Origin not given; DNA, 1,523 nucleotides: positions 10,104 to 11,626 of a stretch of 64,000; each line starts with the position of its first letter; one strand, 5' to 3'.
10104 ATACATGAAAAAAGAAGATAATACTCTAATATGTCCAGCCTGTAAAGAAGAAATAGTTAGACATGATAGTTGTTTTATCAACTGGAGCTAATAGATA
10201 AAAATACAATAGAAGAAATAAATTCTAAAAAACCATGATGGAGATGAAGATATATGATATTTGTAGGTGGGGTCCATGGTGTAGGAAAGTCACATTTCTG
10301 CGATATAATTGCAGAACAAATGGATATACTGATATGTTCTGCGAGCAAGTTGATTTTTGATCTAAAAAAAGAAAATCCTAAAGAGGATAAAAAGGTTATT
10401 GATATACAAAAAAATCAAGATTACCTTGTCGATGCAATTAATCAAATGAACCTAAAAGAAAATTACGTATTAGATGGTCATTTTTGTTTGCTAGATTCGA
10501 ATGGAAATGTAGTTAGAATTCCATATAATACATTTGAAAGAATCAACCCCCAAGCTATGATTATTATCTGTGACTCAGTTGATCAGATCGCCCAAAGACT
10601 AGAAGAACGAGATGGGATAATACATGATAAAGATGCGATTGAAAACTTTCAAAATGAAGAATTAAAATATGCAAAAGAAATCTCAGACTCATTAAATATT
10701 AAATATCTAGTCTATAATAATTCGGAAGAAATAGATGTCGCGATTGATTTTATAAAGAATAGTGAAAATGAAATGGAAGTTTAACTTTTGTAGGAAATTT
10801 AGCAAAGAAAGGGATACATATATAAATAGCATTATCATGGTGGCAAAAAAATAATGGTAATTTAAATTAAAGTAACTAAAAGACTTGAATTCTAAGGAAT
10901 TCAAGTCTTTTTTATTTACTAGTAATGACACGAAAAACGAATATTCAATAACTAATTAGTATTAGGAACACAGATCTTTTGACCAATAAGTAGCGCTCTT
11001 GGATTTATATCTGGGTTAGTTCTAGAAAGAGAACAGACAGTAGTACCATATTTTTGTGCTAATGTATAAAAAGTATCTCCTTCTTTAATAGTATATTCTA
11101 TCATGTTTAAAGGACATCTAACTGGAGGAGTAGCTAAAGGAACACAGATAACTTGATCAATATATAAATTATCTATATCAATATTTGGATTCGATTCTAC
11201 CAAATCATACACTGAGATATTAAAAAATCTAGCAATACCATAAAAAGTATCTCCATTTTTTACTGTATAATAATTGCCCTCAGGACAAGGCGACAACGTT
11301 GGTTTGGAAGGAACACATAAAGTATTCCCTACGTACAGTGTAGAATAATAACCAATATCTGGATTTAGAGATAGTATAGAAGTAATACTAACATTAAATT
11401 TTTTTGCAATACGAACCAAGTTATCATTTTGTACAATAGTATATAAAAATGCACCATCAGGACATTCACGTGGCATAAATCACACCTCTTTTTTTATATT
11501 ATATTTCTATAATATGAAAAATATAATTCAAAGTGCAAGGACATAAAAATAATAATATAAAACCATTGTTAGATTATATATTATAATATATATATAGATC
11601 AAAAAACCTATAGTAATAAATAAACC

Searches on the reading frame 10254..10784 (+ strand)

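Call 13: search_protein_families(library=pfam, proteins=[window:10254-10784:+], max_evalue=0.001)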
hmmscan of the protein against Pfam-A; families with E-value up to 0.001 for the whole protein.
window:10254-10784:+ (176 aa): 2 families
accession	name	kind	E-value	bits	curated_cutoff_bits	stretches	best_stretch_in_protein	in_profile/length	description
PF13207.12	AAA_17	-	3.4e-17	63.4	27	1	6-131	2-134/136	AAA domain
PF13238.12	AAA_18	-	2.3e-11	44.7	29.4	1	2-135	1-125/128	AAA domain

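Call 26: search_protein_families(library=padloc, proteins=[window:10254-10784:+], max_evalue=0.01)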
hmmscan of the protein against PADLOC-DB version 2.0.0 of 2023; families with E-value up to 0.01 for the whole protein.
window:10254-10784:+ (176 aa): 2 families
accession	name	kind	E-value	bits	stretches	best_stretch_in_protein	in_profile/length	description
PDLC02911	VakA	-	3e-06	25.9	1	3-163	6-151/163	-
PDLC04690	PDC-M51B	-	0.00082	17.2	0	83-171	97-187/191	-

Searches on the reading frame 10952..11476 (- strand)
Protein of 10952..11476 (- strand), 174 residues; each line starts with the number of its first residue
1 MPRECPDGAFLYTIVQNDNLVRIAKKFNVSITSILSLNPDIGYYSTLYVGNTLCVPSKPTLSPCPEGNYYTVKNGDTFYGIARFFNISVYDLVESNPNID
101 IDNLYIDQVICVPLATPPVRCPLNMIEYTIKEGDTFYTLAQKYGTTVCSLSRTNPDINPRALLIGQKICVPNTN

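Call 13: search_protein_families(library=pfam, proteins=[window:10952-11476:-], max_evalue=0.001)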
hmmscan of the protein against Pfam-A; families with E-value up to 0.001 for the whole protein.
window:10952-11476:- (174 aa): 6 families
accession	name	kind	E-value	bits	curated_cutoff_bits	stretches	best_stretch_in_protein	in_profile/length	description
PF01476.26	LysM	-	6.9e-40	135.2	20.9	3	70-113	1-43/43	LysM domain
PF23457.1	LysM2_NFP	-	6.5e-15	55.4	36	2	126-171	6-54/56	NFP LysM2 domain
PF23473.1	LysM3_LYK4_5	-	2.2e-10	40.9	29.3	0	70-114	5-48/48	LYK4/5 LysM3 domain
PF23472.1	LysM2_CERK1_LYK3_4_5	-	1.5e-08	34.9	27.4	0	127-171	7-54/56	LYK3/4/5 LysM2 domain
PF23577.1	LysM_RLK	-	0.00027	21.4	27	0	12-41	3-32/44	LysM domain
PF23462.1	LysM3_NFP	-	0.00036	21.4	28.1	0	16-38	9-31/48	NFP LysM3 domain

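Call 26: search_protein_families(library=padloc, proteins=[window:10952-11476:-], max_evalue=0.01)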
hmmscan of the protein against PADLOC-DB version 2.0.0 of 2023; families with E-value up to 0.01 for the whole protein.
window:10952-11476:- (174 aa): 0 families
